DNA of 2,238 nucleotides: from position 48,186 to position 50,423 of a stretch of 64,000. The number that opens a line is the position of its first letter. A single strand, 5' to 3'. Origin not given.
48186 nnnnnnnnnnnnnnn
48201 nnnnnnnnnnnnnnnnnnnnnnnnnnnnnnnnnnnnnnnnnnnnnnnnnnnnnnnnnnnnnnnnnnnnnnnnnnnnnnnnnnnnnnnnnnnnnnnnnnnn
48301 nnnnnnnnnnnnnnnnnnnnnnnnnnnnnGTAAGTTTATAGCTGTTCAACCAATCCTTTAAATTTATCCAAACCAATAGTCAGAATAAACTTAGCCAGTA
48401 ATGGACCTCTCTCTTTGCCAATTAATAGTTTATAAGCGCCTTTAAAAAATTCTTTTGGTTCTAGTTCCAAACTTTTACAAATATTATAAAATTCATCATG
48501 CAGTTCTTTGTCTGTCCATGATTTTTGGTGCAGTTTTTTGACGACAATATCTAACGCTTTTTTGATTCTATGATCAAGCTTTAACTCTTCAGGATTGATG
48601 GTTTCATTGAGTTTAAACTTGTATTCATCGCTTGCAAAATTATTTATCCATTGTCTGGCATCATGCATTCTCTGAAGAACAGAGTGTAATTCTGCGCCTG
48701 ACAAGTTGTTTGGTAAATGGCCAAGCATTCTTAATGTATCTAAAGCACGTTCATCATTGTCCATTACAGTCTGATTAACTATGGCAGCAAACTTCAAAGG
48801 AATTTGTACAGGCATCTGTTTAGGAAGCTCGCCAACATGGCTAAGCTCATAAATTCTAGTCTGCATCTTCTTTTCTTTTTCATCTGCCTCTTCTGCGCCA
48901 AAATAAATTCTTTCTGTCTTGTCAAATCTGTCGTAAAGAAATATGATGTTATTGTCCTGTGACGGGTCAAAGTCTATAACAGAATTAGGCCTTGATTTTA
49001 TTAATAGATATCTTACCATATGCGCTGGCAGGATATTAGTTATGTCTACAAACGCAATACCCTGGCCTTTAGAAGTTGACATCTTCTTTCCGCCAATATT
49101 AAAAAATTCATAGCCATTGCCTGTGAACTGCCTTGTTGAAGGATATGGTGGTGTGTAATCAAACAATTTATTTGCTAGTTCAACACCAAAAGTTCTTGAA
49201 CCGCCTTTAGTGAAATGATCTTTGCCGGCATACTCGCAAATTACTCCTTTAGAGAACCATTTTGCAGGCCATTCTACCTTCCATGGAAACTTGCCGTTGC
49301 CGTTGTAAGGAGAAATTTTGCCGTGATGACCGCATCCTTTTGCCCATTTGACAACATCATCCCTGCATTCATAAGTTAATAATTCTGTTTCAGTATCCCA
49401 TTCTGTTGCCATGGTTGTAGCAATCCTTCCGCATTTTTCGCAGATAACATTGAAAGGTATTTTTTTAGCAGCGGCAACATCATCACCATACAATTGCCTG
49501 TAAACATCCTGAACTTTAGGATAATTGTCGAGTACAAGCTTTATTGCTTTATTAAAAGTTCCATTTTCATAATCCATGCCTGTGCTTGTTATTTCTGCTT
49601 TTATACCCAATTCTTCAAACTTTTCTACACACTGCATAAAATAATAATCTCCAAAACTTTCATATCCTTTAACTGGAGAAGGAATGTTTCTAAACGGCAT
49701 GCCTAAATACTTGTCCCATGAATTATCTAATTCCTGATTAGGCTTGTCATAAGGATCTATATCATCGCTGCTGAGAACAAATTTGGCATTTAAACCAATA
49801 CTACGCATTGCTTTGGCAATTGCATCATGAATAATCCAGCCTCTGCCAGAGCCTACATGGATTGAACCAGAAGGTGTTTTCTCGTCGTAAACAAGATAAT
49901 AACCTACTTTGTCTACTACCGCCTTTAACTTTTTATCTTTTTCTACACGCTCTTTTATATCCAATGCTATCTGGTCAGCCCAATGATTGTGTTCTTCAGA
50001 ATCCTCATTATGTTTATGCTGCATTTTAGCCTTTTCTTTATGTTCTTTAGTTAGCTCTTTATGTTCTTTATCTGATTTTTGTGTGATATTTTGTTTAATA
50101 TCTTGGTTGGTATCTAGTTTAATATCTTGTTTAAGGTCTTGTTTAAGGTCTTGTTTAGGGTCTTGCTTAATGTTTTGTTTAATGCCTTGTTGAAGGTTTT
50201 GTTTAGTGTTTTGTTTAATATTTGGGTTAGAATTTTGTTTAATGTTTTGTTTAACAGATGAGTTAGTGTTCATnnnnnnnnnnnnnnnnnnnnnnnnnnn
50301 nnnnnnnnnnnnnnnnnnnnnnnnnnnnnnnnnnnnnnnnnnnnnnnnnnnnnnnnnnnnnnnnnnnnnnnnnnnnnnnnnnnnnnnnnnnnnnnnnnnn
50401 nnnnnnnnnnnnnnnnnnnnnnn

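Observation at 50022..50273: Class I lysyl-tRNA synthetase carries a 12-bp tandem repeat array encoding about 14 [I/L]KQ[N/D] tetrapeptides upstream of its catalytic core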

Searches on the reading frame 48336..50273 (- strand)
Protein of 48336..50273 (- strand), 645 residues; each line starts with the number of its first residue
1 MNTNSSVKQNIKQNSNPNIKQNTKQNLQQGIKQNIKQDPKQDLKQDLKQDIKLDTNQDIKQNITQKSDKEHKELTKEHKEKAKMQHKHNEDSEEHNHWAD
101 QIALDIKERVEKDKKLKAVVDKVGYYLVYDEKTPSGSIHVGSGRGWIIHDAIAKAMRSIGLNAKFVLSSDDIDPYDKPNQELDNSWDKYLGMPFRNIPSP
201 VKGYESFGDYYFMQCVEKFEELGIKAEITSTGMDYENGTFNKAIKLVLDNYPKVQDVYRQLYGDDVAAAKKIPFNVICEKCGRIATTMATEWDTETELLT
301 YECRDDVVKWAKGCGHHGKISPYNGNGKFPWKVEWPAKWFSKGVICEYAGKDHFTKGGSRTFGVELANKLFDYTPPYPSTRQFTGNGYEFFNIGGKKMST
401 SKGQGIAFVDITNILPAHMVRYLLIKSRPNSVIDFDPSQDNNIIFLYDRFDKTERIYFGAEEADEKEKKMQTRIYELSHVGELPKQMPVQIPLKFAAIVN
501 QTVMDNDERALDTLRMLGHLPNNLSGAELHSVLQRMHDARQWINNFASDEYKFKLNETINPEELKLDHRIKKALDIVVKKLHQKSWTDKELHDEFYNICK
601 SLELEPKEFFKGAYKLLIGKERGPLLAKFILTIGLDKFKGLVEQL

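Call 4: search_protein_families(library=pfam, proteins=[window:48336-50273:-])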
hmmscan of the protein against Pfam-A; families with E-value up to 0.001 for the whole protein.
window:48336-50273:- (645 aa): 4 families
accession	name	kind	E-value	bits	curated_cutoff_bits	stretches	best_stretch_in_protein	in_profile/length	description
PF01921.24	tRNA-synt_1f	-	5e-90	302.4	27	1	97-480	2-359/360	tRNA synthetases class I (K)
PF09334.17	tRNA-synt_1g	-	3.7e-06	26.4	20.1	1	388-431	318-361/391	tRNA synthetases class I (M)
PF01406.26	tRNA-synt_1e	-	8e-06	25.9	27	0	389-437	245-293/301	tRNA synthetases class I (C) catalytic domain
PF19269.4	Anticodon_2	-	0.00047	21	23.6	0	533-637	27-132/141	Anticodon binding domain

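Call 5: search_protein_families(library=ncbifam, proteins=[window:48336-50273:-])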
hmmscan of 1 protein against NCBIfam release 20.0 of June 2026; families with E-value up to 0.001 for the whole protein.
window:48336-50273:- (645 aa): 4 families
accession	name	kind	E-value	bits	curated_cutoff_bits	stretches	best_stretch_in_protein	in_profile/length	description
TIGR00467.1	lysS_arch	equivalog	1.3e-111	373.7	147.55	1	97-640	2-509/515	lysine--tRNA ligase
NF001968.0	PRK00750.1-2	equivalog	2.2e-37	128.7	648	1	87-644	4-521/528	lysine--tRNA ligase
TIGR00398.1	metG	equivalog_domain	5.4e-05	22.1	336.35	1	381-431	313-361/530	methionine--tRNA ligase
NF008863.0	PRK11893.2-5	equivalog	0.00072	18.2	551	0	390-456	325-392/531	methionine--tRNA ligase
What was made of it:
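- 48336..49985 (-): Class I LysRS catalytic core and anticodon-binding domain (residues 97-645, plus the stop codon). PF01921 E=5e-90 over residues 97-480 and TIGR00467 at 373.7 bits over residues 97-640 (calls 4, 5).
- On Class I lysyl-tRNA synthetase (PF01921 / TIGR00467 lysS_arch): PF01921 gives E=5e-90 (calls 4, 5).
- PF01921 and TIGR00467 match from residue 97 (calls 4, 5).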

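Call 8: find_homologous_proteins(query=window:48336-50273:-)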
Query window:48336-50273:- (645 aa): 910 proteins with E <= 0.001 among 8000 candidates; the best 120 are listed.
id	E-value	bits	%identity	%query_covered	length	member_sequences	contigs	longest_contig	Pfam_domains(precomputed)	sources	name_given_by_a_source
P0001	0.0e+0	1273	89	95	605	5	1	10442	PF09334.18,PF01406.26,PF01921.25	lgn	-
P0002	0.0e+0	1012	72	90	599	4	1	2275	PF09334.18,PF01406.26,PF01921.25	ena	-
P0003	1.2e-293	994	70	92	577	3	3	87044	PF19269.5,PF09334.18,PF01921.25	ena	-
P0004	3.4e-292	989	73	86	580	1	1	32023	PF01921.25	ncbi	ncbi:MAG: lysine--tRNA ligase [Candidatus Woesearchaeota archaeon]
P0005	8.9e-291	984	73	86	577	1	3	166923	PF19269.5,PF09334.18,PF01921.25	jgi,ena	jgi:lysyl-tRNA synthetase, class I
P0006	1.2e-251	855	64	88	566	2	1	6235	PF19269.5,PF09334.18,PF01921.25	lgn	-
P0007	7.6e-250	849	64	88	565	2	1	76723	PF19269.5,PF09334.18,PF01921.25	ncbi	-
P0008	6.0e-244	830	63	87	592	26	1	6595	PF09334.18,PF01921.25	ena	-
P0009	2.3e-242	824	62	88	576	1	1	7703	PF19269.5,PF09334.18,PF01406.26,PF01921.25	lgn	-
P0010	2.7e-241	821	62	87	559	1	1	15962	PF19269.5,PF09334.18,PF01921.25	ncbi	-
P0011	3.4e-238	811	60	89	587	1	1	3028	PF19269.5,PF09334.18,PF01921.25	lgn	-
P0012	1.9e-237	808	62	85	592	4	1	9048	PF09334.18,PF01921.25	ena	-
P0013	8.7e-233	793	60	87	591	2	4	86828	PF19269.5,PF09334.18,PF01921.25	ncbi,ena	-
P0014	1.5e-232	792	62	84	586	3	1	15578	PF19269.5,PF09334.18,PF01921.25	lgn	-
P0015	6.2e-231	787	61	86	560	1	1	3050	PF01406.26,PF01921.25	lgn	-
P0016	7.8e-230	783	59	88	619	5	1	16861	PF09334.18,PF01406.26,PF01921.25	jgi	jgi:lysyl-tRNA synthetase class 1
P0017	8.3e-230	783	62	84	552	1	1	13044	PF01406.26,PF01921.25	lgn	-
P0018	1.5e-228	779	60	86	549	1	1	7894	PF09334.18,PF01406.26,PF01921.25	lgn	-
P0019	1.2e-226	772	60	86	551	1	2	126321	PF19269.5,PF01406.26,PF01921.25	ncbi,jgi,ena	-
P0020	2.6e-225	768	58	86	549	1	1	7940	PF19269.5,PF09334.18,PF01406.26,PF01921.25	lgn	-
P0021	6.3e-224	763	58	86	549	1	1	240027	PF19269.5,PF01406.26,PF01921.25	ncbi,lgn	-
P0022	3.5e-223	761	58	86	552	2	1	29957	PF19269.5,PF09334.18,PF01406.26,PF01921.25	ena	-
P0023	4.8e-223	761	58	86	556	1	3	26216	PF09334.18,PF01406.26,PF01921.25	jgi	-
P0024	1.5e-222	759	59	86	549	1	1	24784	PF01921.25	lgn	-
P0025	1.8e-222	759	58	86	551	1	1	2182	PF19269.5,PF09334.18,PF01406.26,PF01921.25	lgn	-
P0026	1.1e-218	746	58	86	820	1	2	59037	PF03483.23,PF09334.18,PF01406.26,PF01921.25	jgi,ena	-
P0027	1.8e-218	745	57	86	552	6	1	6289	PF19269.5,PF01921.25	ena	-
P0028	1.3e-217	743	55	93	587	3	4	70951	PF09334.18,PF01921.25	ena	-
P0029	1.6e-217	742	56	84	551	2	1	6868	PF19269.5,PF09334.18,PF01921.25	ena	-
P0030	2.9e-217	741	57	86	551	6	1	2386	PF01921.25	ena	-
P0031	5.3e-217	741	58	86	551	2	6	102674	PF01406.26,PF01921.25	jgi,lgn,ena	-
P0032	5.4e-217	741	57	86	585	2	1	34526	PF19269.5,PF01406.26,PF01921.25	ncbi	ncbi:MAG: lysine--tRNA ligase [Candidatus Woesearchaeota archaeon]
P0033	5.6e-217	741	60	84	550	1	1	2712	PF09334.18,PF01406.26,PF01921.25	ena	-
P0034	6.4e-217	740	56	86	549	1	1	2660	PF19269.5,PF09334.18,PF01921.25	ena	-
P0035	8.1e-217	740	56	86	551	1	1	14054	PF19269.5,PF09334.18,PF01406.26,PF01921.25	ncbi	-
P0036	1.5e-216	739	55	87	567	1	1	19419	PF19269.5,PF09334.18,PF01406.26,PF01921.25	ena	-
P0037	6.5e-216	737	55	86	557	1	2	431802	PF09334.18,PF01921.25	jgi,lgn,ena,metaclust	metaclust:\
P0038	7.3e-216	737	56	87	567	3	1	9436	PF09334.18,PF01921.25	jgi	jgi:lysyl-tRNA synthetase class 1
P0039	7.4e-216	737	56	84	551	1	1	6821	PF19269.5,PF09334.18,PF01921.25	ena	-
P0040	3.6e-215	735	58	85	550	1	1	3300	PF09334.18,PF01406.26,PF01921.25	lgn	-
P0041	4.6e-215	734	56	86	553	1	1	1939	PF09334.18,PF01921.25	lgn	-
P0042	6.8e-215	734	59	84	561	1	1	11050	PF09334.18,PF01921.25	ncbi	-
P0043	6.6e-214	730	57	86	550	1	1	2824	PF09334.18,PF01921.25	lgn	-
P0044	1.1e-213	730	57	85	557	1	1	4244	PF19269.5,PF09334.18,PF01406.26,PF01921.25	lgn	-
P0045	1.1e-213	730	56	85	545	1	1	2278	PF19269.5,PF09334.18,PF01406.26,PF01921.25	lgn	-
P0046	1.4e-213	729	57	87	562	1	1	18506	PF19269.5,PF09334.18,PF01921.25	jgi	jgi:lysyl-tRNA synthetase class 1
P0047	1.9e-213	729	58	83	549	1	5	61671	PF09334.18,PF01921.25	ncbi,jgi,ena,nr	ncbi:MAG TPA: lysine--tRNA ligase [Candidatus Nanoarchaeia archaeon]|nr:lysine--tRNA ligase [Candida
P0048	1.9e-213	729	55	87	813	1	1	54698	PF03483.23,PF09334.18,PF01921.25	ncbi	ncbi:MAG: lysine--tRNA ligase [archaeon]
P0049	5.4e-213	727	56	86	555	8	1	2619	PF09334.18,PF01921.25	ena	-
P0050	1.2e-212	726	57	86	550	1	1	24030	PF09334.18,PF01406.26,PF01921.25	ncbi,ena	-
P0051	1.5e-212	726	57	86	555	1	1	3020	PF19269.5,PF09334.18,PF01921.25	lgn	-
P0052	3.9e-212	725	57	86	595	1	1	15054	PF09334.18,PF01921.25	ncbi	-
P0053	9.3e-212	723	58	83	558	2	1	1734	PF09334.18,PF01406.26,PF01921.25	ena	-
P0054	1.2e-211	723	58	83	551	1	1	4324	PF09334.18,PF01921.25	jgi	-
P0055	1.3e-211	723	56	85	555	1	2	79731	PF19269.5,PF09334.18,PF01406.26,PF01921.25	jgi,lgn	-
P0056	1.6e-211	722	57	86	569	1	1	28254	PF09334.18,PF01921.25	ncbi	-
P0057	3.9e-211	721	58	84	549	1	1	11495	PF09334.18,PF01921.25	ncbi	-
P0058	5.4e-211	721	56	86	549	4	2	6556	PF09334.18,PF01921.25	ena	-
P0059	1.1e-210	720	58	83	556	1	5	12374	PF09334.18,PF01921.25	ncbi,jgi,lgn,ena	-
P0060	1.4e-210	719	57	85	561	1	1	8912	PF09334.18,PF01921.25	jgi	jgi:lysyl-tRNA synthetase, class I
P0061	1.6e-210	719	57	85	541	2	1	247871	PF09334.18,PF01406.26,PF01921.25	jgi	jgi:lysyl-tRNA synthetase, class I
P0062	2.1e-210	719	56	86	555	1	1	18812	PF19269.5,PF09334.18,PF01921.25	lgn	-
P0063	3.6e-210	718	55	86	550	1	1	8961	PF19269.5,PF09334.18,PF01921.25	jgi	jgi:lysyl-tRNA synthetase, class I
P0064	3.9e-210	718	57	85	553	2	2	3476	PF19269.5,PF09334.18,PF01921.25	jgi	-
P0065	5.0e-210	718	57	85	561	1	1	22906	PF09334.18,PF01921.25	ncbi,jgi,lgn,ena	-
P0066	6.5e-210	717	56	85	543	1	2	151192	PF19269.5,PF09334.18,PF01921.25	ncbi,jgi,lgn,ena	-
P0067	8.0e-210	717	55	86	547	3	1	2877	PF09334.18,PF01921.25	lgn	-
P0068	8.5e-210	717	57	84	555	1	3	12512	PF09334.18,PF01921.25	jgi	jgi:lysyl-tRNA synthetase, class I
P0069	9.3e-210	717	53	89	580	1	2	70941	PF19269.5,PF09334.18,PF01921.25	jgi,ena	-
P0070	9.7e-210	717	55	86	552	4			PF19269.5,PF01406.26,PF01921.25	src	-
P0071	2.9e-209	715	55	86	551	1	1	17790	PF09334.18,PF01921.25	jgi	jgi:lysyl-tRNA synthetase class 1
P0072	8.3e-209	714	55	86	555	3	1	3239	PF09334.18,PF01921.25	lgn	-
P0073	1.3e-208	713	58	85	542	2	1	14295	PF19269.5,PF09334.18,PF01921.25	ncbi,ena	-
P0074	2.5e-208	712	57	83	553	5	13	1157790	PF09334.18,PF01921.25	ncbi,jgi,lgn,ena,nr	ncbi:TPA: lysine--tRNA ligase [Candidatus Woesearchaeota archaeon]|nr:Lysine-tRNA ligase [archaeon G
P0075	5.3e-208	711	57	85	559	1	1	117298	PF09334.18,PF01921.25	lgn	-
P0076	7.9e-208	710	55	86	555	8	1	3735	PF09334.18,PF01921.25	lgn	-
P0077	1.0e-207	710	58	86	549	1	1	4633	PF09334.18,PF01921.25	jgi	jgi:lysyl-tRNA synthetase class 1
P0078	1.3e-207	710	57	85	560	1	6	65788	PF19269.5,PF09334.18,PF01921.25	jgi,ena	-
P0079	1.4e-207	709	54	86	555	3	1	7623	PF19269.5,PF09334.18,PF01921.25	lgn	-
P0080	4.3e-207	708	55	85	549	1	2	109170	PF19269.5,PF09334.18,PF01406.26,PF01921.25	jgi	-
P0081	4.5e-207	708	53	87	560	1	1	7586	PF09334.18,PF01921.25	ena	-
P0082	4.7e-207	708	54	86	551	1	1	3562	PF19269.5,PF09334.18,PF01406.26,PF01921.25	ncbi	-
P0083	4.9e-207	708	55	87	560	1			PF19269.5,PF09334.18,PF01921.25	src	-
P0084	5.3e-207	708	57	83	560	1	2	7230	PF09334.18,PF01921.25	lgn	-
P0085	5.4e-207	708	56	85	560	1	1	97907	PF09334.18,PF01921.25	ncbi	ncbi:MAG: lysine--tRNA ligase [archaeon]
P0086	5.4e-207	708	56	84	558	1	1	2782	PF19269.5,PF09334.18,PF01921.25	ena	-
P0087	6.8e-207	707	55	87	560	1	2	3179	PF09334.18,PF01921.25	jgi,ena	-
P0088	7.3e-207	707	56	84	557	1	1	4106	PF09334.18,PF01921.25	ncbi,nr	ncbi:lysine--tRNA ligase [Candidatus Woesearchaeota archaeon]|nr:lysine--tRNA ligase [Candidatus Woe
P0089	9.7e-207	707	63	76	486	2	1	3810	PF19269.5,PF01921.25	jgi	jgi:lysyl-tRNA synthetase class 1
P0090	1.0e-206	707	55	84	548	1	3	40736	PF01921.25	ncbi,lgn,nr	ncbi:lysine--tRNA ligase [Candidatus Woesearchaeota archaeon]|nr:lysine--tRNA ligase [Candidatus Woe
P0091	1.5e-206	706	55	88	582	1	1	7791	PF09334.18,PF01921.25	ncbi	-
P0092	1.6e-206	706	56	86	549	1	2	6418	PF19269.5,PF09334.18,PF01921.25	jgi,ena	-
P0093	1.9e-206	706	55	85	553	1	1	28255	PF09334.18,PF01921.25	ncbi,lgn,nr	ncbi:lysine--tRNA ligase [Candidatus Woesearchaeota archaeon]|nr:lysine--tRNA ligase [Candidatus Woe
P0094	5.6e-206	704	57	83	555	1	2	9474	PF09334.18,PF01921.25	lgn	-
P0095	7.6e-206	704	56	86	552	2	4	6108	PF09334.18,PF01921.25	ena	-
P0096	9.1e-206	703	53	86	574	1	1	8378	PF19269.5,PF09334.18,PF01921.25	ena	-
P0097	1.0e-205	703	55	87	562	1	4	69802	PF19269.5,PF09334.18,PF01406.26,PF01921.25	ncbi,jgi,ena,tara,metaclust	tara:strand:- start:5 stop:1693 length:1689 start_codon:yes stop_codon:yes gene_type:complete|metacl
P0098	2.6e-205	702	54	87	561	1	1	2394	PF09334.18,PF01921.25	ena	-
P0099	2.7e-205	702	57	83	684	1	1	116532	PF09334.18,PF01921.25,PF01588.27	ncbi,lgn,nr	ncbi:lysine--tRNA ligase [Candidatus Woesearchaeota archaeon]|nr:lysine--tRNA ligase [Candidatus Woe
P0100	4.1e-205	701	55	86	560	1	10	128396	PF09334.18,PF01921.25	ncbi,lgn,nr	ncbi:lysine--tRNA ligase [Candidatus Woesearchaeota archaeon]|nr:lysine--tRNA ligase [Candidatus Woe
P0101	5.3e-205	701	55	84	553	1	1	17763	PF09334.18,PF01921.25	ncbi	-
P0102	1.2e-204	700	55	86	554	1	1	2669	PF09334.18,PF01921.25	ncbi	-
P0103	1.2e-204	700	57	84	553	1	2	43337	PF09334.18,PF01921.25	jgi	jgi:lysyl-tRNA synthetase, class I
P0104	1.3e-204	700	54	87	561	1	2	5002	PF19269.5,PF09334.18,PF01921.25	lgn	-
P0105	1.5e-204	699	56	85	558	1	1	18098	PF09334.18,PF01921.25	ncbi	-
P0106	1.7e-204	699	55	85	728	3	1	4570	PF03483.23,PF09334.18,PF01406.26,PF01921.25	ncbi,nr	ncbi:lysine--tRNA ligase, partial [Candidatus Woesearchaeota archaeon]|nr:lysine--tRNA ligase [Candi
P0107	1.7e-204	699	55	84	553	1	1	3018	PF09334.18,PF01921.25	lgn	-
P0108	1.8e-204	699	55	87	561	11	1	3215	PF09334.18,PF01921.25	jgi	-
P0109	1.9e-204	699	55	85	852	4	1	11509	PF03483.23,PF09334.18,PF01406.26,PF01921.25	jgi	-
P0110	2.6e-204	699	55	85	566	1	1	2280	PF19269.5,PF09334.18,PF01921.25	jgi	-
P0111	2.8e-204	699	54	87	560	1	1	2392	PF09334.18,PF01921.25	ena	-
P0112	4.0e-204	698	54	87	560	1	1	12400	PF09334.18,PF01921.25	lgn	-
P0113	5.1e-204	698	54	85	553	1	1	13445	PF09334.18,PF01921.25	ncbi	-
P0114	7.1e-204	697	55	84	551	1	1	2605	PF09334.18,PF01921.25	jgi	jgi:lysyl-tRNA synthetase, class I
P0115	7.2e-204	697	55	86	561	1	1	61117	PF09334.18,PF01921.25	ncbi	-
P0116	1.2e-203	696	55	85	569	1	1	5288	PF09334.18,PF01921.25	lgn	-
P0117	1.5e-203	696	54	87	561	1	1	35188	PF19269.5,PF01921.25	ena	-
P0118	1.6e-203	696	53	87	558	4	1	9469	PF19269.5,PF09334.18,PF01921.25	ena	-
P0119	1.7e-203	696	53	86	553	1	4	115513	PF09334.18,PF01921.25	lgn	-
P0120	1.8e-203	696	53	86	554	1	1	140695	PF19269.5,PF09334.18,PF01406.26,PF01921.25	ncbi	-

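Call 9: find_related_loci(query=window:48336-50273:-, collection=genome_contigs, flank=4000)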
Query window:48336-50273:- (645 aa) in genome_contigs; peptide patterns used: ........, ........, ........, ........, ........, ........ (x = any residue, [..] = any of these).
106 stretches matched a pattern; 88 encode a relative of the query (tblastn E <= 1e-3); the best 80 are kept; 80 distinct loci.
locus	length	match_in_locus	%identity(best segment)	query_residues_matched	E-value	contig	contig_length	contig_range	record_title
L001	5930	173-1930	94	53-645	0e+0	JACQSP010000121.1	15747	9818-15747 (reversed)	MAG: Candidatus Woesearchaeota archaeon isolate NC_groundwater_1388_Ag_S-0.2um_34_95 S_p2_S4_coassembly_k141_3330824, wh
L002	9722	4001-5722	70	54-645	0e+0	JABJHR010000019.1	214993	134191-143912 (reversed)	MAG: Candidatus Woesearchaeota archaeon isolate SI074_bin25 k141_930504, whole genome shotgun sequence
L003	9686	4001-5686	73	93-645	0e+0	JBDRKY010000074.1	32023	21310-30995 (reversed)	MAG: Candidatus Woesearchaeota archaeon isolate MEGAHIT-group-1.746 k141_7521640, whole genome shotgun sequence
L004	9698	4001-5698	71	82-645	0e+0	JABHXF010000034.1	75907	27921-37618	MAG: Candidatus Woesearchaeota archaeon isolate SI047_bin3 k141_1023309, whole genome shotgun sequence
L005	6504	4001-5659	63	85-634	0e+0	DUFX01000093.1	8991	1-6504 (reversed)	MAG TPA_asm: Candidatus Woesearchaeota archaeon isolate UBA10192 contig_202956, whole genome shotgun sequence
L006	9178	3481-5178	60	76-634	0e+0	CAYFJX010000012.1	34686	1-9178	MAG TPA_asm: uncultured Methanosarcinales archaeon isolate ERP019367_co2_72 genome assembly, contig: NODE_1008_length_34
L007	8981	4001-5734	59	65-633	0e+0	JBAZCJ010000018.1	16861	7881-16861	MAG: Candidatus Woesearchaeota archaeon isolate SO_2017_GW1_134 NODE_12812_length_16861_cov_0.887953_OW334_2017, whole g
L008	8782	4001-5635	59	94-645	0e+0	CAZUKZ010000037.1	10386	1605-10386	MAG TPA_asm: Candidatus Woesearchaeota archaeon isolate SRP077602_co2_412 genome assembly, contig: NODE_9695_length_1038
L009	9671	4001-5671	57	85-645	0e+0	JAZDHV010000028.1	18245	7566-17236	MAG: Candidatus Woesearchaeota archaeon isolate MEGAHIT-group-0.358 k141_14307765, whole genome shotgun sequence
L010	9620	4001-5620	58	89-634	0e+0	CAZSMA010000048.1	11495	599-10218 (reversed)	MAG TPA_asm: uncultured Methanosarcinales archaeon isolate SRP256446_co1_47 genome assembly, contig: NODE_2794_length_11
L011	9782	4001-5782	54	46-645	0e+0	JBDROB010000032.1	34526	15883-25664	MAG: Candidatus Woesearchaeota archaeon isolate MEGAHIT-group-1.927 k141_13466313, whole genome shotgun sequence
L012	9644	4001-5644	57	94-645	0e+0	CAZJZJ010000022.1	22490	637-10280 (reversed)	MAG TPA_asm: uncultured Methanosarcinales archaeon isolate SRP077602_co6_417 genome assembly, contig: NODE_3744_length_2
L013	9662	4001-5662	55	84-645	0e+0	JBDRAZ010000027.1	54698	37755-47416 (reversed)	MAG: archaeon isolate MEGAHIT-group-1.1032 k141_11697541, whole genome shotgun sequence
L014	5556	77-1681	58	97-633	0e+0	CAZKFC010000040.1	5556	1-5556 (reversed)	MAG TPA_asm: uncultured Methanosarcinales archaeon isolate binchicken_co19_615 genome assembly, contig: NODE_25949_lengt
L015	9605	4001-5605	57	96-632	0e+0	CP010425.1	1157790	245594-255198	Archaeon GW2011_AR15 chromosome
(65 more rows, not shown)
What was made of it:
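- Checked: The host is an archaeon, so class I LysRS is the expected type (calls 8, 9).
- The closest genomes are all Woesearchaeota or DPANN MAGs (call 9).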

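Call 12: find_encoding_contigs(protein=P0001, flank=3000, max_places=4)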
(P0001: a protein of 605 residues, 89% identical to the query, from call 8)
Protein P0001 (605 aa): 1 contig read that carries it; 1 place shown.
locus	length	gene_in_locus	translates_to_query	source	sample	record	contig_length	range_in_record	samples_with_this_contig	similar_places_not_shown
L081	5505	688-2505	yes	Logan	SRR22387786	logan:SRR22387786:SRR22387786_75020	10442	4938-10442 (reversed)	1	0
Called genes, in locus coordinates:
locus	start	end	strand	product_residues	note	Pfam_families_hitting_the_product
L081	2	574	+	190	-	?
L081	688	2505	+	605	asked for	PF09334:tRNA-synt_1g (faint), PF01921:tRNA-synt_1f, PF01406:tRNA-synt_1e (faint)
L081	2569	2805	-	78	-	-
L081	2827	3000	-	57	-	-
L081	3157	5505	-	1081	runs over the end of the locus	PF13185:GAF_2, PF01590:GAF, PF13185:GAF_2, PF13492:GAF_3, PF13185:GAF_2, PF01590:GAF, PF00512:HisKA, PF02518:HATPase_c, +4 more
